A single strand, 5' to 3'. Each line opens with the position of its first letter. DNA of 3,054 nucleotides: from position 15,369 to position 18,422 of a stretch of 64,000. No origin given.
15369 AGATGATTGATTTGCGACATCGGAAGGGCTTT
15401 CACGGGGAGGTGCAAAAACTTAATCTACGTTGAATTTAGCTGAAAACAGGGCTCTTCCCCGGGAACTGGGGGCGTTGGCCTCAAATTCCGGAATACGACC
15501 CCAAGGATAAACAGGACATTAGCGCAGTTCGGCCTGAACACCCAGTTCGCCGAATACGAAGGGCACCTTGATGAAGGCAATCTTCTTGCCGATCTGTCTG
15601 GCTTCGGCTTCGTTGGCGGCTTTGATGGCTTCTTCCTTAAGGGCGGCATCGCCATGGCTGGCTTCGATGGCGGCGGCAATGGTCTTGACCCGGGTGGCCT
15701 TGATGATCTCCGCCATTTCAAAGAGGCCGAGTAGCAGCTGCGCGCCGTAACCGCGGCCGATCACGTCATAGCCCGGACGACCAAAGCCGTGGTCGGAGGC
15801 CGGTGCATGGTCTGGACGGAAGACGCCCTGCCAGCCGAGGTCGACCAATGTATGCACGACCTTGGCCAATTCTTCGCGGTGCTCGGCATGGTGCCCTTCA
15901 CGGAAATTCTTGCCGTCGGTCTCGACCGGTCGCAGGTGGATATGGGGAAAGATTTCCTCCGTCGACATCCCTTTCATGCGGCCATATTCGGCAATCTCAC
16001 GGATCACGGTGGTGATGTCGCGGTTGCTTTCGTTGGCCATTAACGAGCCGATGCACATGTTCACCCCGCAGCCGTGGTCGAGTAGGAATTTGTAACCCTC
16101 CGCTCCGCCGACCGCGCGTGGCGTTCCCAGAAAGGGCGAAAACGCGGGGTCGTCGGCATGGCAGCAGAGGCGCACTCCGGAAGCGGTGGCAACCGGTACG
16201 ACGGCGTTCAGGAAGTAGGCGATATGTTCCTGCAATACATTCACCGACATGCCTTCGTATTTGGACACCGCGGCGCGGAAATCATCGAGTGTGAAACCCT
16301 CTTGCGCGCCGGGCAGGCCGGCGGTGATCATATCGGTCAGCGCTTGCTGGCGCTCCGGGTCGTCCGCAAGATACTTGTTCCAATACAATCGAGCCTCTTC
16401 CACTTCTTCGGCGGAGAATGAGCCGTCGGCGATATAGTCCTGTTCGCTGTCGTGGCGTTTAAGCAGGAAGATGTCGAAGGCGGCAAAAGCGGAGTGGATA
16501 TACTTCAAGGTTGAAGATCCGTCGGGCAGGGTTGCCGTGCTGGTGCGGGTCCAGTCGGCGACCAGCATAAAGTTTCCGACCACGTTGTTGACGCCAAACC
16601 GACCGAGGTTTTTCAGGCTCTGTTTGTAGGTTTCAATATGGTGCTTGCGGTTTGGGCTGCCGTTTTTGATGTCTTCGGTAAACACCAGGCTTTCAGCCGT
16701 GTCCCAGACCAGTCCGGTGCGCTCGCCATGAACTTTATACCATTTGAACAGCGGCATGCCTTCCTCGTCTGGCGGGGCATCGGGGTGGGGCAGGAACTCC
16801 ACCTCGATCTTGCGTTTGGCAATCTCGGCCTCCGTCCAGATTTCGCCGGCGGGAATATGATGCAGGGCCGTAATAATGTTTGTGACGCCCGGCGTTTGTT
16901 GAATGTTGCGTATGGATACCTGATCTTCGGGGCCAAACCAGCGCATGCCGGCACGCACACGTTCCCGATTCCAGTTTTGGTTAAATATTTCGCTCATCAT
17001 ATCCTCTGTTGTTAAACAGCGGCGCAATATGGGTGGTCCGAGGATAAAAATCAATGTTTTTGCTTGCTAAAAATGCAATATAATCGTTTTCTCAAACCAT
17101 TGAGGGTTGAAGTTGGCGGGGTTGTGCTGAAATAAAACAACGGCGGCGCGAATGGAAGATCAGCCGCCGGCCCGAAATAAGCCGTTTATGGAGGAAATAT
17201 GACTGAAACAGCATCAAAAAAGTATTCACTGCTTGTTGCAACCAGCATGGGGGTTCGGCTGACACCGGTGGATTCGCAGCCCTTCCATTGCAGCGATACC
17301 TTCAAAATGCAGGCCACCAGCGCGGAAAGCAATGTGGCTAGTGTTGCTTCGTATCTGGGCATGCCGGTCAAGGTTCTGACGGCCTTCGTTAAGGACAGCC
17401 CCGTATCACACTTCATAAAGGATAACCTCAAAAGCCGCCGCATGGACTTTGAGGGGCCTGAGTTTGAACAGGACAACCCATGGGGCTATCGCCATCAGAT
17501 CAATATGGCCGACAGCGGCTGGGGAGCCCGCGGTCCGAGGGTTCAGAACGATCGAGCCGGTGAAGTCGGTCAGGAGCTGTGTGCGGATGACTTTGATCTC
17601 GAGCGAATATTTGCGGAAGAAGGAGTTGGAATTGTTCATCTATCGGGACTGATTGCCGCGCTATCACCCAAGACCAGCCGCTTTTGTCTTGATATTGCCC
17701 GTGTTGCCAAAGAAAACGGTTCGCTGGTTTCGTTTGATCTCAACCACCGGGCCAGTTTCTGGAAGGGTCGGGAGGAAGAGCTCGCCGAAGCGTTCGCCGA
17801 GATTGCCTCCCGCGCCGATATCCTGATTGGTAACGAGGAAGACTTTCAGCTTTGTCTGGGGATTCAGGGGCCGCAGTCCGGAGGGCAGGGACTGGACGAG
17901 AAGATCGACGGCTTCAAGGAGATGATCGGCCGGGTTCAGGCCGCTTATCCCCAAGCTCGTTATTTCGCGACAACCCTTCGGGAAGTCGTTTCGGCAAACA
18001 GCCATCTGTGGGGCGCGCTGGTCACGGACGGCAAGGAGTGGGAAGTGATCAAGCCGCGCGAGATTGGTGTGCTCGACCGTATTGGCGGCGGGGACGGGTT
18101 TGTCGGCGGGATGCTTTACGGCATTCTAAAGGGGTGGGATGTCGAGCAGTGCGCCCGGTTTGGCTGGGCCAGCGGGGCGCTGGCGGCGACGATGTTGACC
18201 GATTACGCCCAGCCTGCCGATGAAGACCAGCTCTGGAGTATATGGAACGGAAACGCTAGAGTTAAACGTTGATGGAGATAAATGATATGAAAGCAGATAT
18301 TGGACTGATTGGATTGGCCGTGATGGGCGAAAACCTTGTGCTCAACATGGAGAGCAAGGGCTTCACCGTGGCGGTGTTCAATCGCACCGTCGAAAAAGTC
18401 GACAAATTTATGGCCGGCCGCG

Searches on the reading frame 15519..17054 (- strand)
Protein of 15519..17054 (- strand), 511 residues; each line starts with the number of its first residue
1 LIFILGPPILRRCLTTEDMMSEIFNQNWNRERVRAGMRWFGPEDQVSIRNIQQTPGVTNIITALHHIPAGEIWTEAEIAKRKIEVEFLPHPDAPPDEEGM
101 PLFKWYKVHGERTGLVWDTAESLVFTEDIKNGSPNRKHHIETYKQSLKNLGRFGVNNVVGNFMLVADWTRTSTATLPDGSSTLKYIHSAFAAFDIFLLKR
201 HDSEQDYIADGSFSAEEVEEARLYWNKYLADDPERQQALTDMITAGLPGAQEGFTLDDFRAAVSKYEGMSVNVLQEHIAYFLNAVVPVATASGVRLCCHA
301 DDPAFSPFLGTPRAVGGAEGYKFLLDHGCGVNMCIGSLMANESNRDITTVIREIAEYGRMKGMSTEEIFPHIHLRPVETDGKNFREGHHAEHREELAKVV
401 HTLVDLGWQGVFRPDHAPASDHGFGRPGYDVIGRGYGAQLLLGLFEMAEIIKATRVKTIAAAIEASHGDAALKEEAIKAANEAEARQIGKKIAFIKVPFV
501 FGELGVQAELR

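Call 4: search_protein_families(library=pfam, proteins=[window:15519-17054:-])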
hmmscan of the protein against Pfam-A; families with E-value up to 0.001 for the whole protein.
window:15519-17054:- (511 aa): 1 family
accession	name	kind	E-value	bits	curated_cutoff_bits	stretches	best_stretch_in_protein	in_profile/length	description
PF03786.19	UxuA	-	3.5e-74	250.1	23.7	2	107-447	51-349/352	D-mannonate dehydratase (UxuA)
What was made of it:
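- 15519..17054 (-): UxuA mannonate dehydratase, divergent from the shunt operon. It competes with the epimerase for mannonate. PF03786, E 3.5e-74 (call 4).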

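Call 5: search_protein_families(library=ncbifam, proteins=[window:15519-17054:-])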
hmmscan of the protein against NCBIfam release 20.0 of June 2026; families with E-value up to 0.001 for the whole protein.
window:15519-17054:- (511 aa): 2 families
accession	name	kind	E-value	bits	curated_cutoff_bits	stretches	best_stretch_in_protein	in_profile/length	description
NF003027.0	PRK03906.1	subfamily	2.9e-88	296.4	191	1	34-449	2-378/385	mannonate dehydratase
TIGR00695.1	uxuA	equivalog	8e-76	255.7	199.55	2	111-447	53-386/394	mannonate dehydratase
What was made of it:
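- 15519..17054 (-): NF003027, 296 bits against a cut-off of 191 (call 5).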

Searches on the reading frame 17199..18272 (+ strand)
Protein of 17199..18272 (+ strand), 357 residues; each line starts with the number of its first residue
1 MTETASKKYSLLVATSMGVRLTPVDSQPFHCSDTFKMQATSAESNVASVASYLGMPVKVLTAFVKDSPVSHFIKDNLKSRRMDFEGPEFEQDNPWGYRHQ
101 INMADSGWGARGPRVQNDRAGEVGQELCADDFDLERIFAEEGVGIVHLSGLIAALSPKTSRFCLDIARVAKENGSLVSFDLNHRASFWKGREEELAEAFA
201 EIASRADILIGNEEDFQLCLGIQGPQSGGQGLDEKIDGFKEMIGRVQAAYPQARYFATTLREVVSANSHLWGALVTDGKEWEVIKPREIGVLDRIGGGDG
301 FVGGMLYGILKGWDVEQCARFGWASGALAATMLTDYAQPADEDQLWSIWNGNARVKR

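Call 4: search_protein_families(library=pfam, proteins=[window:17199-18272:+])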
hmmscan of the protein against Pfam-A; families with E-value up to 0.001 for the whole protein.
window:17199-18272:+ (357 aa): 1 family
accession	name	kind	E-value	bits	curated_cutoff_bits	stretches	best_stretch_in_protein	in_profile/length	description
PF00294.29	PfkB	-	1.3e-19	71.1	25.8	1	42-331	38-291/302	pfkB family carbohydrate kinase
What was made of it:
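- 17199..18272 (+): PfkB1: a KdgK-like PfkB kinase specific to the cassette. Proposed gluconate 6-kinase, or alternatively mannonate 6-kinase. PF00294 (call 4).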

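Call 5: search_protein_families(library=ncbifam, proteins=[window:17199-18272:+])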
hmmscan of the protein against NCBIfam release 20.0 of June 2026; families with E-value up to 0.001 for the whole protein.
window:17199-18272:+ (357 aa): 16 families
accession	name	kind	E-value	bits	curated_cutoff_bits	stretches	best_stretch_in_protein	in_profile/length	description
NF041633.1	trifunc_aldol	exception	4.2e-48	164.2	700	1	15-340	248-562/580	KHG/KDPG aldolase/sugar kinase fusion protein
NF041332.1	KDG_KDGal_kin_Halo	equivalog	3.5e-28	99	440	2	19-225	12-209/320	bifunctional 2-dehydro-3-deoxygluconokinase/2-dehydro-3-deoxygalactonokinase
TIGR04382.1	myo_inos_iolC_N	equivalog_domain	1.5e-25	90.2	300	1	28-331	22-291/309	5-dehydro-2-deoxygluconokinase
NF040938.1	KDG_KDGal_kin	equivalog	2.1e-10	40.2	400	1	119-227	105-205/305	bifunctional 2-dehydro-3-deoxygluconokinase/2-dehydro-3-deoxygalactonokinase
NF006957.1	PRK09434.1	equivalog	2e-09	37.4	450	1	154-329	128-286/302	fructokinase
TIGR03168.1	1-PFK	subfamily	5.4e-08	32.1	216.4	1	272-333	224-285/305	hexose kinase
NF041134.1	R1P_kin_Thcocales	equivalog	5.7e-08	32.5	500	1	272-323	204-256/291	ADP-dependent ribose-1-phosphate kinase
TIGR03828.1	pfkB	equivalog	1.1e-07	31.2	292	1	272-332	224-284/305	1-phosphofructokinase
NF052444.1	DhDoxglucKinKdgK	equivalog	3.6e-07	29.9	400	1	144-215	127-198/303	2-dehydro-3-deoxygluconokinase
NF007321.0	PRK09813.1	equivalog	4.6e-07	29.6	247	1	272-327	197-252/261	fructoselysine 6-kinase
NF047869.1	myo_kin_aldol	exception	3.3e-06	25.7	600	1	279-329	261-311/586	bifunctional 5-dehydro-2-deoxygluconokinase/5-dehydro-2-deoxyphosphogluconate aldolase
NF053626.1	RibKinHalex1628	equivalog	5.2e-06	26.2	330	0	272-338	213-281/293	ATP-dependent ribose-1-phosphate kinase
NF007068.0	PRK09513.1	equivalog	7.3e-06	25.4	432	1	272-330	228-286/312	1-phosphofructokinase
TIGR02152.1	D_ribokin_bact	equivalog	0.00016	21.1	299.65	1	271-331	222-282/298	ribokinase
NF049991.1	TagKinase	equivalog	0.0003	19.7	420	0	144-222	136-211/321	tagatose kinase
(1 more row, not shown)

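Call 57: search_solved_structures(query=window:17199-18272:+, max_evalue=0.00001, show_alignments=1)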
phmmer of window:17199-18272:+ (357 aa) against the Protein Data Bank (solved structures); distinct sequences matched with E-value up to 0.00001: 16.
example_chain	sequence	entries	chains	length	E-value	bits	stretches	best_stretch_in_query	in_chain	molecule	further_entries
2afb_A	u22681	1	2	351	1.1e-31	113.4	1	17-338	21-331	2-keto-3-deoxygluconate kinase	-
4gm6_A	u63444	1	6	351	2.8e-26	95.6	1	17-342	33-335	PfkB family carbohydrate kinase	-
3ktn_A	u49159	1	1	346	5.3e-19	71.7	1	103-335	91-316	Carbohydrate kinase, pfkB family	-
1v19_A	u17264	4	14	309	1.8e-13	53.5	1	34-221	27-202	2-KETO-3-DEOXYGLUCONATE KINASE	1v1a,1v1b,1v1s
3pl2_A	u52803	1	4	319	2e-11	46.8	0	280-340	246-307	Sugar kinase, ribokinase family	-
3ewm_A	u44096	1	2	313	1.2e-10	44.2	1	139-229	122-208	Uncharacterized sugar kinase PH1459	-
3gbu_A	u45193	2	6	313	1.3e-10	44.1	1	139-229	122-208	Uncharacterized sugar kinase PH1459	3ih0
4du5_A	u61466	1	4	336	1.6e-09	40.5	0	27-226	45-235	PfkB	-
5ey7_A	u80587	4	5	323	2.1e-09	40.1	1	146-331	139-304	Fructokinase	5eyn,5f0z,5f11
5ygg_A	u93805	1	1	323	4e-09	39.2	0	146-331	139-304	Fructokinase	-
2qcv_A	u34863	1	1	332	1.1e-08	37.7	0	148-218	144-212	Putative 5-dehydro-2-deoxygluconokinase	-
1tyy_A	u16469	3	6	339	6.3e-07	31.9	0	160-210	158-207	putative sugar kinase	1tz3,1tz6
4e69_A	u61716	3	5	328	1.1e-06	31.1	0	124-227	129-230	2-dehydro-3-deoxygluconokinase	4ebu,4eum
3hj6_A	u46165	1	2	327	4.7e-06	29.1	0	128-226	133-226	Fructokinase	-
8iwl_A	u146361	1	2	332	5.5e-06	28.8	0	146-223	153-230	Uncharacterized sugar kinase YdjH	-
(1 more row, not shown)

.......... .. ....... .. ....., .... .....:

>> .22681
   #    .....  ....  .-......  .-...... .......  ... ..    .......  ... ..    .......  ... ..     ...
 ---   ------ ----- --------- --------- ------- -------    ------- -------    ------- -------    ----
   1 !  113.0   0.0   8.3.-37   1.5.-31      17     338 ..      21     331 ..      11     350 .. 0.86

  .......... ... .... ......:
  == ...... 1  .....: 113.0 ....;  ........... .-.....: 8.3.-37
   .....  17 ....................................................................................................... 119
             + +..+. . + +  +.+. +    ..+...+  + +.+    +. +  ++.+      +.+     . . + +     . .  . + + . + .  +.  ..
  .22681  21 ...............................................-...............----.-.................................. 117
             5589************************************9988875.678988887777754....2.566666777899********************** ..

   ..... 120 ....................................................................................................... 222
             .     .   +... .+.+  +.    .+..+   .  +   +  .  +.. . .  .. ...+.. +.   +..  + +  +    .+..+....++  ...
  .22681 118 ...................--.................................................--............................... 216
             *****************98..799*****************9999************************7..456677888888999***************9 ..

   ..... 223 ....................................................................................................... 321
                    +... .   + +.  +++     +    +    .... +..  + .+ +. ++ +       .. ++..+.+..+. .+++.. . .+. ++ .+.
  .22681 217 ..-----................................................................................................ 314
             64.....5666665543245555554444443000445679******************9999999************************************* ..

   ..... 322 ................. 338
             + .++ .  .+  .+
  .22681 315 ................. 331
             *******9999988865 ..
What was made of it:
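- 17199..18272 (+): Closest PDB entry is 2AFB, T. maritima KdgK (call 57).
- PfkB1's specificity is unknown and its closest structure is a KDG kinase (call 57).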

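Call 59: find_homologous_proteins(query=window:17199-18269:+, max_evalue=1e-20)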
Query window:17199-18269:+ (357 aa): 8000 proteins with E <= 1e-20 among 8000 candidates; the best 120 are listed.
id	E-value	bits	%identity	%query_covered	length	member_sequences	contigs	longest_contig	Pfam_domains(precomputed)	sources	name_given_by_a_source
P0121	3.1e-223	758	91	100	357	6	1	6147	PF00294.30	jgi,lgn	jgi:2-dehydro-3-deoxygluconokinase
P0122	7.6e-223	757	90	100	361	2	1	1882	PF00294.30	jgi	jgi:2-dehydro-3-deoxygluconokinase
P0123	1.2e-222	756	91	100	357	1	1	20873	PF00294.30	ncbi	-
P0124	4.4e-222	755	91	100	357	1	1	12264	PF00294.30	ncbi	-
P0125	9.2e-222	754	90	100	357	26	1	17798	PF00294.30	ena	-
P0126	1.4e-221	753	90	100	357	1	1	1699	PF00294.30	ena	-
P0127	1.8e-221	753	91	100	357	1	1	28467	PF00294.30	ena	-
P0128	2.1e-221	752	90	100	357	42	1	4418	PF00294.30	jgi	jgi:2-dehydro-3-deoxygluconokinase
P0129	3.3e-221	752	90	100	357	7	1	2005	PF00294.30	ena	-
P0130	1.0e-220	750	90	100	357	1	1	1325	PF00294.30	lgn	-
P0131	2.1e-220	749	90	100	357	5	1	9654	PF00294.30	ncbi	-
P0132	2.5e-220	749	89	100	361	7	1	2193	PF00294.30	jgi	jgi:2-dehydro-3-deoxygluconokinase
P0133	4.5e-220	748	90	100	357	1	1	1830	PF00294.30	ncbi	-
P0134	5.8e-220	748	90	100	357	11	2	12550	PF00294.30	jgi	-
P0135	7.8e-220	747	89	100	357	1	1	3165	PF00294.30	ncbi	-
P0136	1.1e-219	747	90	100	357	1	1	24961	PF00294.30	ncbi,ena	-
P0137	1.2e-219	747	89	100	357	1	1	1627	PF00294.30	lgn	-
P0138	1.2e-219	746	89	100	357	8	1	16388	PF00294.30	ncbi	-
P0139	1.5e-219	746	89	100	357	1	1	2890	PF00294.30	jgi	-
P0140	2.1e-219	746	89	100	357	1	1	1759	PF00294.30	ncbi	-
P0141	3.2e-219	745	89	100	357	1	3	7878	PF00294.30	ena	-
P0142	3.4e-219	745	89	100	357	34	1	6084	PF00294.30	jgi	jgi:2-dehydro-3-deoxygluconokinase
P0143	4.1e-219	745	89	100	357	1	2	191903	PF00294.30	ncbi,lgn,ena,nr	ncbi:MAG: sugar kinase [Anaerohalosphaeraceae bacterium]|nr:sugar kinase [Anaerohalosphaeraceae bact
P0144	4.3e-219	745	88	100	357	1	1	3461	PF00294.30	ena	-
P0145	7.2e-219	744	89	100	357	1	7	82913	PF00294.30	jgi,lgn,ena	-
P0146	7.3e-219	744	88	100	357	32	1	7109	PF00294.30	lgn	-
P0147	1.6e-218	743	88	100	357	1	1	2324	PF00294.30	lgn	-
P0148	1.9e-218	743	92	97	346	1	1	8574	PF00294.30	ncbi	ncbi:MAG: sugar kinase, partial [Verrucomicrobiota bacterium]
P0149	2.7e-218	742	88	100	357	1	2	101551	PF00294.30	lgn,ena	-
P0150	3.0e-218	742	88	100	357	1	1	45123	PF00294.30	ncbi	-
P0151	4.2e-218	741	89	100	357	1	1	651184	PF00294.30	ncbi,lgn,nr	ncbi:sugar kinase [Pontiella sulfatireligans]|nr:sugar kinase [Pontiella sulfatireligans]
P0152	4.7e-218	741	88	100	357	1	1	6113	PF00294.30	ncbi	-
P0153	7.6e-218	741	90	100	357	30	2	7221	PF00294.30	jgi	jgi:2-dehydro-3-deoxygluconokinase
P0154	1.1e-217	740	89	100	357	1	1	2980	PF00294.30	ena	-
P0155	1.3e-217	740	88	100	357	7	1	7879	PF00294.30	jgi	-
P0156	1.9e-217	739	89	100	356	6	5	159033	PF00294.30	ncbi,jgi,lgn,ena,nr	ncbi:MAG: 2-keto-3-deoxygluconate kinase [Planctomycetes bacterium GWC2_45_44]|nr:MAG: 2-keto-3-deox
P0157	3.1e-217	739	87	100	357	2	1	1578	PF00294.30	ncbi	-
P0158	3.1e-217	739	88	100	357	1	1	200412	PF00294.30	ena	-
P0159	4.3e-217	738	88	100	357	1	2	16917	PF00294.30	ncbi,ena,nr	ncbi:MAG: sugar kinase [Verrucomicrobia bacterium]|nr:sugar kinase [Verrucomicrobiota bacterium]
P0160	5.0e-217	738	89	100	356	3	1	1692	PF00294.30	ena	-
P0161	5.2e-217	738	88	100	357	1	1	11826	PF00294.30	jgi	-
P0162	5.2e-217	738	88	100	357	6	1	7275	PF00294.30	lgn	-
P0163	6.0e-217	738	88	100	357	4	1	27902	PF00294.30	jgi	jgi:2-dehydro-3-deoxygluconokinase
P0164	6.1e-217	738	89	100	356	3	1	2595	PF00294.30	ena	-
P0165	8.5e-217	737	88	100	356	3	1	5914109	PF00294.30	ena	-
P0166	9.5e-217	737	88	100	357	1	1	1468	PF00294.30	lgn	-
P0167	1.1e-216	737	88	100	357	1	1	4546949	PF00294.30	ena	-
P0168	1.2e-216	737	89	100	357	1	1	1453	PF00294.30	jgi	-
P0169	1.4e-216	736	88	100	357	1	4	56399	PF00294.30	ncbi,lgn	-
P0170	2.9e-216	735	88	100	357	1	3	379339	PF00294.30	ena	-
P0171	3.0e-216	735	87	100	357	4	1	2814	PF00294.30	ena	-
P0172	4.7e-216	735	88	100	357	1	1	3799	PF00294.30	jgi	jgi:2-dehydro-3-deoxygluconokinase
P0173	8.6e-216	734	87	100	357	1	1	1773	PF00294.30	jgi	jgi:2-dehydro-3-deoxygluconokinase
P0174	8.6e-216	734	88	100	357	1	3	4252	PF00294.30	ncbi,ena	-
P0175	9.4e-216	734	87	99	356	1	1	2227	PF00294.30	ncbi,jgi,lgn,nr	ncbi:MAG: sugar kinase [Kiritimatiellaceae bacterium]|nr:sugar kinase [Kiritimatiellaceae bacterium]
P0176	1.2e-215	733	87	100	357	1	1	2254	PF00294.30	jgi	jgi:2-dehydro-3-deoxygluconokinase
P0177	1.4e-215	733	87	100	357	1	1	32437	PF00294.30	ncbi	-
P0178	1.6e-215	733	87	100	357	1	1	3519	PF00294.30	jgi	jgi:2-dehydro-3-deoxygluconokinase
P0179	1.9e-215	733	89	100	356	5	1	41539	PF00294.30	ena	-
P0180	1.9e-215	733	87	100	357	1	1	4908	PF00294.30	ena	-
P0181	2.0e-215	733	88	100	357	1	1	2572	PF00294.30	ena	-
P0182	2.3e-215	732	88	100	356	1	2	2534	PF00294.30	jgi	jgi:2-dehydro-3-deoxygluconokinase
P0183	2.3e-215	732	87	100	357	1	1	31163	PF00294.30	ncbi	-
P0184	3.1e-215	732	88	100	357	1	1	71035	PF00294.30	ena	-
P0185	3.4e-215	732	87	99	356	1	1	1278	PF00294.30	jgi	-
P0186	3.5e-215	732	88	100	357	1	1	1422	PF00294.30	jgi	jgi:2-dehydro-3-deoxygluconokinase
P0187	3.6e-215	732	88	100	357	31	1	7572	PF00294.30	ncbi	-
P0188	3.6e-215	732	87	100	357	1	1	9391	PF00294.30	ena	-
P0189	3.8e-215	732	87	100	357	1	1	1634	PF00294.30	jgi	jgi:2-dehydro-3-deoxygluconokinase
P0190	4.0e-215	732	87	100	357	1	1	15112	PF00294.30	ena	-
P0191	4.4e-215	732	88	100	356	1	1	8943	PF00294.30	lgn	-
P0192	4.7e-215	731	88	100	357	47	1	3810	PF00294.30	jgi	jgi:2-dehydro-3-deoxygluconokinase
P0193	7.1e-215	731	88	100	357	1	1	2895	PF00294.30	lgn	-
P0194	7.7e-215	731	87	100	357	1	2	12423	PF00294.30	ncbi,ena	ncbi:MAG: sugar kinase [Kiritimatiellales bacterium]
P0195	1.2e-214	730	88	100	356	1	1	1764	PF00294.30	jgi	jgi:2-dehydro-3-deoxygluconokinase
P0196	2.2e-214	729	88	100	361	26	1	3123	PF00294.30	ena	-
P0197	3.4e-214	729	87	100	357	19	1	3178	PF00294.30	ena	-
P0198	3.5e-214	729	87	100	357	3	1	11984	PF00294.30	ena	-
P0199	4.7e-214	728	88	100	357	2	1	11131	PF00294.30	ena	-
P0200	5.1e-214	728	87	100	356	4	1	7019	PF00294.30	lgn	-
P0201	7.3e-214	728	88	100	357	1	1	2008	PF00294.30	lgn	-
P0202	8.0e-214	727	87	100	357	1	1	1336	PF00294.30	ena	-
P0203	1.8e-213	726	88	99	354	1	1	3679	PF00294.30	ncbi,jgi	jgi:2-dehydro-3-deoxygluconokinase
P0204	2.1e-213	726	88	100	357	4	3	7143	PF00294.30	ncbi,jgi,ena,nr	ncbi:MAG: 2-keto-3-deoxygluconate kinase [Planctomycetes bacterium GWF2_50_10]|nr:MAG: 2-keto-3-deox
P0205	2.4e-213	726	86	100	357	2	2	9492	PF00294.30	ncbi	-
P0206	2.9e-213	726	87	98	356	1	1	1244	PF00294.30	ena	-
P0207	3.9e-213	725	87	100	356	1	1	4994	PF00294.30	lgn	-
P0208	5.7e-213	725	87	100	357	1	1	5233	PF00294.30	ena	-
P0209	6.7e-213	724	87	100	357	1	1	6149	PF00294.30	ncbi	-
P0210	8.3e-213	724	86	100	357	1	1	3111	PF00294.30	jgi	jgi:2-dehydro-3-deoxygluconokinase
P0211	1.1e-212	724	88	99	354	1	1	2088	PF00294.30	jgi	jgi:2-dehydro-3-deoxygluconokinase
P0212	1.3e-212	723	87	100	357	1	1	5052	PF00294.30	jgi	-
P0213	1.7e-212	723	87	100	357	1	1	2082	PF00294.30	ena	-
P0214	1.9e-212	723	87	99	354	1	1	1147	PF00294.30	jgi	-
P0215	1.9e-212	723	87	100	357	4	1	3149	PF00294.30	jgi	jgi:2-dehydro-3-deoxygluconokinase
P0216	1.9e-212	723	88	99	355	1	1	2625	PF00294.30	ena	-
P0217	2.3e-212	723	87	100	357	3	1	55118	PF00294.30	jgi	jgi:2-dehydro-3-deoxygluconokinase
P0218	2.9e-212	722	85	100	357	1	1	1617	PF00294.30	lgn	-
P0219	3.5e-212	722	86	100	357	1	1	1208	PF00294.30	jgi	-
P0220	3.6e-212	722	86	99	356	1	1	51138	PF00294.30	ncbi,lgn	-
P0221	4.9e-212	722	86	100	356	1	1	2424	PF00294.30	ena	-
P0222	9.5e-212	721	87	100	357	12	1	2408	PF00294.30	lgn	-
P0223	9.7e-212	721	86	99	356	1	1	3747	PF00294.30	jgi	jgi:2-dehydro-3-deoxygluconokinase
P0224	1.1e-211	720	87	99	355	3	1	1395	PF00294.30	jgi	-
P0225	1.2e-211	720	86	100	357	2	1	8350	PF00294.30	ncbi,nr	ncbi:MAG: sugar kinase [Anaerohalosphaera sp.]|nr:sugar kinase [Anaerohalosphaera sp.]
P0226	1.2e-211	720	86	100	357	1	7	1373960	PF00294.30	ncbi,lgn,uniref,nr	ncbi:2-dehydro-3-deoxygluconokinase [Pontiella desulfatans]|uniref:2-dehydro-3-deoxygluconokinase n=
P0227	1.7e-211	720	86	100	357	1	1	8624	PF00294.30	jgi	jgi:2-dehydro-3-deoxygluconokinase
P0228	2.2e-211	719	87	100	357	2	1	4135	PF00294.30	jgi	jgi:2-dehydro-3-deoxygluconokinase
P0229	2.4e-211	719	86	100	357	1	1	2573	PF00294.30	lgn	-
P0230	2.7e-211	719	86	100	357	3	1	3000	PF00294.30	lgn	-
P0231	4.0e-211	719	86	99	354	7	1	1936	PF00294.30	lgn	-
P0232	6.0e-211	718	87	99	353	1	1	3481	PF00294.30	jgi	jgi:2-dehydro-3-deoxygluconokinase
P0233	6.4e-211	718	87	98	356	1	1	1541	PF00294.30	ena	-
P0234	6.4e-211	718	86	100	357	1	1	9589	PF00294.30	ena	-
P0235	6.7e-211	718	87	98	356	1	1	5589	PF00294.30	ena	-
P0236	7.0e-211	718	86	100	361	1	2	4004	PF00294.30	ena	-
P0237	1.1e-210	717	87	99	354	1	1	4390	PF00294.30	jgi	jgi:2-dehydro-3-deoxygluconokinase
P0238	1.3e-210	717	85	100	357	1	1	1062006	PF00294.30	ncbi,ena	-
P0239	1.4e-210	717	86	99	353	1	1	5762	PF00294.30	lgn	-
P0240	1.7e-210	716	85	100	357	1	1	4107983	PF00294.30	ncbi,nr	ncbi:sugar kinase [Verrucomicrobia bacterium S94]|nr:sugar kinase [Verrucomicrobia bacterium S94]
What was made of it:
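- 17199..18272 (+): Sources name it only 'sugar kinase' or '2-dehydro-3-deoxygluconokinase' (call 59).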
